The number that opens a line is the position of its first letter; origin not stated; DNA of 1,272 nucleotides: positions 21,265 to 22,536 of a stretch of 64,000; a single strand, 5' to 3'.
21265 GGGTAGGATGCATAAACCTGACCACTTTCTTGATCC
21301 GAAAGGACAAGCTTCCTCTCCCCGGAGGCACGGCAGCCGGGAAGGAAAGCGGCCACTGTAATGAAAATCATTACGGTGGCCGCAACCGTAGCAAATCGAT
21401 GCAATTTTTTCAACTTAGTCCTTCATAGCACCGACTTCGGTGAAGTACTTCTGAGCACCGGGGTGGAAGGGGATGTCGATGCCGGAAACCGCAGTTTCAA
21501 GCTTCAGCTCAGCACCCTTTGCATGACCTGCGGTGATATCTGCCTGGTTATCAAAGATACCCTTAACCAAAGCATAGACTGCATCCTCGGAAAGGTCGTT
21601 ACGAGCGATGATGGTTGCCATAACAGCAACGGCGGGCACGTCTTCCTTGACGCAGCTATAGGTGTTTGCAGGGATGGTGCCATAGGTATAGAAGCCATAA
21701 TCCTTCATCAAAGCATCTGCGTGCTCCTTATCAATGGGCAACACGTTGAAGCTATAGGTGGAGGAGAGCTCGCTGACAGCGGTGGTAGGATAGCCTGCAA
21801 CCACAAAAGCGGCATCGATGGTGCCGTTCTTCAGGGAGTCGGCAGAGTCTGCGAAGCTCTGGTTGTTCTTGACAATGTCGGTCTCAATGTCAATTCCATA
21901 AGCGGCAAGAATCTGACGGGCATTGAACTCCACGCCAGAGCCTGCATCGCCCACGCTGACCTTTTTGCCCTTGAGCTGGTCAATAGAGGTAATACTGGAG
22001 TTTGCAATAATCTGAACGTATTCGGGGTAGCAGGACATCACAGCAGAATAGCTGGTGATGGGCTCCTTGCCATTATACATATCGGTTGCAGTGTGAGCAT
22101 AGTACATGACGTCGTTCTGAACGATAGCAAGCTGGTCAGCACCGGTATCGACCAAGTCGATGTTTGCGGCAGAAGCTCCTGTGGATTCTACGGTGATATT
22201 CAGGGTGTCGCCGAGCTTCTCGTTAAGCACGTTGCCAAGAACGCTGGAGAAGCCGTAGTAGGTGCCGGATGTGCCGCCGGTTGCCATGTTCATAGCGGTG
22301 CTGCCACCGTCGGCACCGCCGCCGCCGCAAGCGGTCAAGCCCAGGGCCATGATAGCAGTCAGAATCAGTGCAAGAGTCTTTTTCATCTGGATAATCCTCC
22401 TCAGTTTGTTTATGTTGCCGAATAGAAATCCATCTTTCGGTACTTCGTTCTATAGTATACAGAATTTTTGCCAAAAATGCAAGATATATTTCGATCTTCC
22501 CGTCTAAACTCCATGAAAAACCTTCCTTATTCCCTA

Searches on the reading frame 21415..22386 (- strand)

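Call 71: search_protein_families(library=pfam, proteins=[window:21415-22386:-], max_evalue=0.00001)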
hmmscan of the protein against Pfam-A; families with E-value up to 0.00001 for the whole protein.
window:21415-22386:- (323 aa): 3 families
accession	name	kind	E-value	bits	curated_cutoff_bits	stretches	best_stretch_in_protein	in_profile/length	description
PF16868.10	NMT1_3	-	4.4e-76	256.7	27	1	34-319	1-289/289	NMT1-like family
PF09084.16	NMT1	-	1.3e-08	35.5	20.5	1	62-196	21-148/216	NMT1/THI5 like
PF12974.12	Phosphonate-bd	-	4.5e-06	26.7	27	1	108-198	71-165/242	ABC transporter, phosphonate, periplasmic substrate-binding protein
